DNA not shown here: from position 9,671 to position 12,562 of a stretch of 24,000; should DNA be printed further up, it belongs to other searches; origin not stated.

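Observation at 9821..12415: Sulfatase fused to a DJ-1/Hsp31-type domain in one 864-aa polypeptide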

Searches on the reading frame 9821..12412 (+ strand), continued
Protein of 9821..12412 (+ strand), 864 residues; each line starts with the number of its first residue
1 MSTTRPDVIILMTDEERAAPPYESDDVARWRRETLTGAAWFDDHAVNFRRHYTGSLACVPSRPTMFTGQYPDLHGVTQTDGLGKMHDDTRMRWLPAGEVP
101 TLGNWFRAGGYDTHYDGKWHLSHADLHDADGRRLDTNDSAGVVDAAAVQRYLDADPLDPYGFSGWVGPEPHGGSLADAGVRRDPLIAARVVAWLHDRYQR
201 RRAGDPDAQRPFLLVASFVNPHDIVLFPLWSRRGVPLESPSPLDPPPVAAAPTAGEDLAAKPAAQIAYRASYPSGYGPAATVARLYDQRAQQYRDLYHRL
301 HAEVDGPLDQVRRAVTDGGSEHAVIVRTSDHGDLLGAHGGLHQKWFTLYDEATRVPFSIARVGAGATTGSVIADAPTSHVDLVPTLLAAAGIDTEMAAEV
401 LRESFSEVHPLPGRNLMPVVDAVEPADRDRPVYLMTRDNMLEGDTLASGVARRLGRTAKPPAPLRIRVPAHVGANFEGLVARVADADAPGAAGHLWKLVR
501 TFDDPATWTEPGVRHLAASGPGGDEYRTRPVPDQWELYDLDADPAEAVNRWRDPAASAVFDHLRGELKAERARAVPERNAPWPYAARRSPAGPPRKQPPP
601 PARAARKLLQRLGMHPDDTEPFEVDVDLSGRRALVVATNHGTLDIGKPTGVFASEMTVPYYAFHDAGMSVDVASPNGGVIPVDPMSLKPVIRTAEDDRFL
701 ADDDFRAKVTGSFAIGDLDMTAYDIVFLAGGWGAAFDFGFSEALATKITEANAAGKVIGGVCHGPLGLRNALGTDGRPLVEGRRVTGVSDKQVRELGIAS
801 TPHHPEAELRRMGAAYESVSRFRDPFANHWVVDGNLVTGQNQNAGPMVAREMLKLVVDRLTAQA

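Call 35: find_encoding_contigs(protein=P0369, flank=7000, max_places=2)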
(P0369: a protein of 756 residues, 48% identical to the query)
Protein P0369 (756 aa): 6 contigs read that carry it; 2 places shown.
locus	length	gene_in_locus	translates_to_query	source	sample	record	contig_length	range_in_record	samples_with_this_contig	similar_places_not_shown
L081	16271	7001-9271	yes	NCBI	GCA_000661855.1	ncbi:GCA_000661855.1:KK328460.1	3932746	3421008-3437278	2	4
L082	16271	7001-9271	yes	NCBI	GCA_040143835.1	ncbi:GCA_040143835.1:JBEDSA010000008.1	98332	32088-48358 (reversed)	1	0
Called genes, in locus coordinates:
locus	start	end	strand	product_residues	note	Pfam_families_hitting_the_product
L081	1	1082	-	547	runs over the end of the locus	PF02878:PGM_PMM_I, PF02879:PGM_PMM_II, PF02880:PGM_PMM_III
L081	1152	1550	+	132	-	PF02537:CRCB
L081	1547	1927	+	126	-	PF02537:CRCB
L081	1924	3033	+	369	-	PF02641:DUF190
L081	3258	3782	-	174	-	PF00296:Bac_luciferase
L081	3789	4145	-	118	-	PF04343:DUF488, PF22751:DUF488-N3a, PF22752:DUF488-N3i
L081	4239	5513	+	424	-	PF02720:DUF222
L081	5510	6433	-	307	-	PF03328:HpcH_HpaI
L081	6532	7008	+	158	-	PF10604:Polyketide_cyc2, PF03364:Polyketide_cyc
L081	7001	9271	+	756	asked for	PF00884:Sulfatase, PF16347:SGSH_C (faint), PF00884:Sulfatase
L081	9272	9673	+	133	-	PF26512:SOI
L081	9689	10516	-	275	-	PF00296:Bac_luciferase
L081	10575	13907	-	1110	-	PF00069:Pkinase, PF07714:PK_Tyr_Ser-Thr, PF13191:AAA_16, PF24883:NPHP3_N (weak), PF13401:AAA_22 (weak), PF25873:WHD_MalT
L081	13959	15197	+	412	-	-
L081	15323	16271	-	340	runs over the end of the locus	PF12625:Arabinose_bd, PF13384:HTH_23 (faint), PF12833:HTH_18, PF00165:HTH_AraC (weak)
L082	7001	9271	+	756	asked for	PF00884:Sulfatase, PF16347:SGSH_C (faint), PF00884:Sulfatase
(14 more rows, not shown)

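Call 36: find_encoding_contigs(protein=P0271, flank=7000, max_places=2)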
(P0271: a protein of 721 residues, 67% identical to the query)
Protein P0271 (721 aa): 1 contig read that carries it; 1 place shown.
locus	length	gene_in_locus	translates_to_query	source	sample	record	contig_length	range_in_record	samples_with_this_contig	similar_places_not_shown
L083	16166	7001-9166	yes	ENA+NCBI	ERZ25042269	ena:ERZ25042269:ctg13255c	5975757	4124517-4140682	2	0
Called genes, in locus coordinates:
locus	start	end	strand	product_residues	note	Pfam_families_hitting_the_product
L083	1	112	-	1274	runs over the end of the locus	-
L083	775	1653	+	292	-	PF14394:DUF4423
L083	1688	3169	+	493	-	-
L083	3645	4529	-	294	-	-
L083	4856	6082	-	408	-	PF13581:HATPase_c_2 (faint), PF00512:HisKA, PF02518:HATPase_c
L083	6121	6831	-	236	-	PF00072:Response_reg, PF00486:Trans_reg_C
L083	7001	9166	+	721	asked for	PF00753:Lactamase_B, PF23023:Anti-Pycsar_Apyc1, PF12706:Lactamase_B_2, PF07661:MORN_2 (faint), PF01965:DJ-1_PfpI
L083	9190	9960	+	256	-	-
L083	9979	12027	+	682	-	PF12146:Hydrolase_4 (faint), PF00561:Abhydrolase_1, PF12697:Abhydrolase_6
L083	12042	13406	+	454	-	-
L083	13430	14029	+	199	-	-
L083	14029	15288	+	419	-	PF23023:Anti-Pycsar_Apyc1, PF00753:Lactamase_B, PF12706:Lactamase_B_2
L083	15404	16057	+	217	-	PF00440:TetR_N, PF16925:TetR_C_13 (weak)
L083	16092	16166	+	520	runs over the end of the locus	PF01494:FAD_binding_3, PF07992:Pyr_redox_2, PF00890:FAD_binding_2 (weak), PF01134:GIDA (weak), PF01266:DAO (faint), PF12831:FAD_oxidored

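Call 38: find_encoding_contigs(protein=P0378, flank=7000, max_places=2)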
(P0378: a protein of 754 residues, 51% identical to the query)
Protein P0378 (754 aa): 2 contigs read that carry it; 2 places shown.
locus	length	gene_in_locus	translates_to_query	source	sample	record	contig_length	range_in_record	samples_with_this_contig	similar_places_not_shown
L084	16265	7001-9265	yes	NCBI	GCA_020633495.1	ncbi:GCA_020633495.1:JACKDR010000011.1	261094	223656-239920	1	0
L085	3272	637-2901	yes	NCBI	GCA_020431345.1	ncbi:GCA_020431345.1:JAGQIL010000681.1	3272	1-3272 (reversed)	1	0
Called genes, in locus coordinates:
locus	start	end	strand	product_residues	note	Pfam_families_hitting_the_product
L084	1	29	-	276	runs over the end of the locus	PF00657:Lipase_GDSL, PF13472:Lipase_GDSL_2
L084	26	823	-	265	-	-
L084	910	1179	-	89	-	PF00686:CBM_20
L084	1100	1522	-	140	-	-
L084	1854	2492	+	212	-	-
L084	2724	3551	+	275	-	-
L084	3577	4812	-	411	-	PF02985:HEAT (faint), PF13646:HEAT_2 (weak)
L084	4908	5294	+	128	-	PF05670:NFACT-R_1, PF18297:NFACT-R_2 (weak)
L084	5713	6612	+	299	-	-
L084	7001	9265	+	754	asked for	PF00884:Sulfatase, PF16347:SGSH_C (faint), PF10604:Polyketide_cyc2, PF03364:Polyketide_cyc (weak)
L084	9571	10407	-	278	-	PF13191:AAA_16 (faint), PF01695:IstB_IS21, PF00308:Bac_DnaA, PF00004:AAA (weak)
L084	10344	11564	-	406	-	PF00665:rve, PF22483:Mu-transpos_C_2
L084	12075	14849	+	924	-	PF00270:DEAD, PF00271:Helicase_C, PF09369:MZB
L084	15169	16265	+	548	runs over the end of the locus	PF00580:UvrD-helicase, PF13245:AAA_19, PF13361:UvrD_C, PF13538:UvrD_C_2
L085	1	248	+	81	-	?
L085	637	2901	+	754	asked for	PF00884:Sulfatase, PF16347:SGSH_C (faint), PF10604:Polyketide_cyc2, PF03364:Polyketide_cyc (weak)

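Call 50: predict_structure(alignment_id=A1)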
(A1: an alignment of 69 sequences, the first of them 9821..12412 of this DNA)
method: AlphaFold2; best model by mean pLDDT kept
length: 864 residues; sequences in the alignment: 69
mean_pLDDT: 88.8   pTM: 0.74
mean pLDDT of the five models: 88.8, 88.3, 87.1, 84.9, 83.4
residues with pLDDT >= 90: 507; 70-90: 286; 50-70: 68; < 50: 3
segments of 3 or more residues with pLDDT < 50: none
pLDDT, mean of each block of 10 residues (from residue 1): 82 92 93 96 97 86 95 81 68 90 98 96 89 92 97 97 93 84 97 97 94 97 89 88 92 81 85 85 89 93 97 90 95 70 71 92 93 96 98 97 97 97 95 82 66 77 82 89 97 96 87 82 82 94 91 96 98 93 71 68 86 77 66 92 70 92 89 94 86 87 89 95 96 88 97 97 95 96 93 76 90 83 72 96 91 92 79
secondary structure, 60 per line:
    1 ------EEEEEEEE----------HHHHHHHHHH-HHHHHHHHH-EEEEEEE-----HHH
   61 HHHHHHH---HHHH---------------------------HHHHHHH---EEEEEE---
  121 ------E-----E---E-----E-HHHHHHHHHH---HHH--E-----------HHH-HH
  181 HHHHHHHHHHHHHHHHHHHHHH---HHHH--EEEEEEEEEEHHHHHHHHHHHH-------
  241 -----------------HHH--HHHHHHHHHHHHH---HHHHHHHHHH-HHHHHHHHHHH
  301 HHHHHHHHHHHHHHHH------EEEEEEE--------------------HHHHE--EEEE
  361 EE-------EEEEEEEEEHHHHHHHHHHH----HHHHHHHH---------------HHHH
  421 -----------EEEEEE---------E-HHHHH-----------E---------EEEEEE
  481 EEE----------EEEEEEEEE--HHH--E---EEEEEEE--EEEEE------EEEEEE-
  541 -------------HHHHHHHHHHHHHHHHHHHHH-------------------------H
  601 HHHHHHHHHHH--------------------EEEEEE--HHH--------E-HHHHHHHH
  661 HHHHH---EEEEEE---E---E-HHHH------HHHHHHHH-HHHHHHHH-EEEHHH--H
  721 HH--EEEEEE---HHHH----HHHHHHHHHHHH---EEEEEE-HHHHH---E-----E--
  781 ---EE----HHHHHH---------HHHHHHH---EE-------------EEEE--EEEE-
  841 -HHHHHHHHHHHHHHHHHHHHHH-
elements in order (helices of 4 or more, strands of 3 or more residues): E7-14 H25-34 H36-44 E46-52 H58-67 H71-74 H102-108 E112-117 H145-154 H179-202 H206-209 E212-221 H222-233 H263-275 H279-288 H290-316 E323-329 H350-353 E357-362 E370-378 H379-389 H394-401 H417-420 E432-437 H449-453 E475-483 E494-502 E514-520 E523-527 E534-539 H554-574 H600-611 E632-637 H653-665 E669-674 H684-687 H694-701 H703-710 E712-714 E725-730 H734-737 H742-753 E757-762 H764-768 H790-795 H805-811 E830-833 E836-839 H842-863

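Call 53: fold_search(model_id=the predicted structure, library=pdb)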
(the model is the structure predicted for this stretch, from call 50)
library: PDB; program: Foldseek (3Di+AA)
matches with E <= 10: 1128; with E <= 0.001: 478
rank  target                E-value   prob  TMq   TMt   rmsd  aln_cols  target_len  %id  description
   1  7lha_A                1.1e-21  1.00  0.40  0.65   7.8       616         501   18  Structure of the Exo-L-galactose-6-sulfatase BuS1_11 from Bacteroides uniformis (released 2022-02-09)
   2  6g5z_A                1.4e-21  1.00  0.35  0.57   9.7       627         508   18  Choline sulfatase from Ensifer (Sinorhizobium) meliloti (released 2019-04-10)
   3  7ptj_A                2.4e-21  1.00  0.37  0.59   9.2       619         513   18  C54S mutant of choline-sulfatase from E. meliloti CECT4857 bound to HEPES (released 2022-08-03)
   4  7ptj_C                2.8e-21  1.00  0.36  0.58   9.7       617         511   18  C54S mutant of choline-sulfatase from E. meliloti CECT4857 bound to HEPES (released 2022-08-03)
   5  6fny_C                3.0e-21  1.00  0.37  0.59   9.1       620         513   18  CRYSTAL STRUCTURE OF A CHOLINE SULFATASE FROM SINORHIZOBIUM MELLILOTI (released 2018-02-28)
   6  6g5z_B                4.9e-21  1.00  0.36  0.59   9.5       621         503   18  Choline sulfatase from Ensifer (Sinorhizobium) meliloti (released 2019-04-10)
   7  6fny_D                5.9e-21  1.00  0.37  0.60   9.6       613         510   19  CRYSTAL STRUCTURE OF A CHOLINE SULFATASE FROM SINORHIZOBIUM MELLILOTI (released 2018-02-28)
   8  6g5z_D                8.2e-21  1.00  0.35  0.57   9.7       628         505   18  Choline sulfatase from Ensifer (Sinorhizobium) meliloti (released 2019-04-10)
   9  7pth_B                9.8e-21  1.00  0.36  0.59   9.2       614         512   18  C54S mutant of choline-sulfatase from E. meliloti CECT4857 bound to choline (released 2022-08-03)
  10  7ptj_D                1.0e-20  1.00  0.37  0.61   9.1       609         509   18  C54S mutant of choline-sulfatase from E. meliloti CECT4857 bound to HEPES (released 2022-08-03)
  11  6g5z_C                1.2e-20  1.00  0.36  0.59   9.1       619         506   18  Choline sulfatase from Ensifer (Sinorhizobium) meliloti (released 2019-04-10)
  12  6fny_H                1.5e-20  1.00  0.38  0.62   6.6       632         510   18  CRYSTAL STRUCTURE OF A CHOLINE SULFATASE FROM SINORHIZOBIUM MELLILOTI (released 2018-02-28)
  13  6fny_A                1.5e-20  1.00  0.36  0.58   9.6       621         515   19  CRYSTAL STRUCTURE OF A CHOLINE SULFATASE FROM SINORHIZOBIUM MELLILOTI (released 2018-02-28)
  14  6g60_C                1.6e-20  1.00  0.36  0.59   9.4       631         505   18  Choline sulfatase from Ensifer (Sinorhizobium) meliloti cocrystalized with choline (released 2019-04-10)
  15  7lj2_A                1.8e-20  1.00  0.41  0.66   7.0       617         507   17  Structure of Exo-L-galactose-6-sulfatase BuS1_11 from Bacteroides uniformis in complex with neoporphyrabiose (released 2022-02-09)
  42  1u9c                  2.3e-18  1.00  0.24  0.90   2.2       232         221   34  Crystallographic structure of APC35852 (released 2004-10-05)
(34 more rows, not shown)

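Call 57: find_encoding_contigs(protein=P0400, flank=6000, max_places=1)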
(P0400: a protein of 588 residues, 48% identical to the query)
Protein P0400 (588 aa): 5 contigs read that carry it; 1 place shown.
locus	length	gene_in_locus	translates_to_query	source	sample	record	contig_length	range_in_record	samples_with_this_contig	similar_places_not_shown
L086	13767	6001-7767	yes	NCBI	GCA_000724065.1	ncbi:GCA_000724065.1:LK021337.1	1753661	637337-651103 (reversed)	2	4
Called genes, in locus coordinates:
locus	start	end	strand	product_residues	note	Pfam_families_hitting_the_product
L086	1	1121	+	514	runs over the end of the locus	PF02378:PTS_EIIC, PF00367:PTS_EIIB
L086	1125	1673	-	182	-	PF01817:CM_2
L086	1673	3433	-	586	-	PF07969:Amidohydro_3, PF01979:Amidohydro_1 (faint)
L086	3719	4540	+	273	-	-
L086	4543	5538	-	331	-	PF11209:LmeA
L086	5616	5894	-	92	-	-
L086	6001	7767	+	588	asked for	PF00884:Sulfatase, PF16347:SGSH_C (faint)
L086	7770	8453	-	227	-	PF04264:YceI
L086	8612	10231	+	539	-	PF00009:GTP_EFTU, PF01926:MMR_HSR1, PF22042:EF-G_D2, PF16658:RF3_C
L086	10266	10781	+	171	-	PF00111:Fer2, PF01799:Fer2_2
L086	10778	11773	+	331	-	PF00941:FAD_binding_5, PF03450:CO_deh_flav_C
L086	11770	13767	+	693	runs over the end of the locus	PF01315:Ald_Xan_dh_C, PF02738:MoCoBD_1, PF20256:MoCoBD_2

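Call 58: find_encoding_contigs(protein=P0373, flank=6000, max_places=1)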
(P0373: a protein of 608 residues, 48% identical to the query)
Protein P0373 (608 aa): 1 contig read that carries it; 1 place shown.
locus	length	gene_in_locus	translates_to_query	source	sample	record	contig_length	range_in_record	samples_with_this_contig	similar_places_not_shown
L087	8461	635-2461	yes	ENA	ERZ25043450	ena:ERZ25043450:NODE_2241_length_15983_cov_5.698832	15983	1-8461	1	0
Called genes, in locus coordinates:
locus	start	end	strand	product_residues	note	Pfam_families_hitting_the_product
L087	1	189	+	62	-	?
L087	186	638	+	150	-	PF10604:Polyketide_cyc2, PF03364:Polyketide_cyc (weak)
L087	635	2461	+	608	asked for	PF00884:Sulfatase, PF16347:SGSH_C (faint)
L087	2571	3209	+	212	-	PF01965:DJ-1_PfpI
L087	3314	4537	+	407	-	PF05977:MFS_3, PF07690:MFS_1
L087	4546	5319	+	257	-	PF06314:ADC, PF09844:DUF2071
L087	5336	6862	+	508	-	PF04244:DPRP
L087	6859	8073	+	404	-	PF06779:MFS_4, PF07690:MFS_1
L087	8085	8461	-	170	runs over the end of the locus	PF00484:Pro_CA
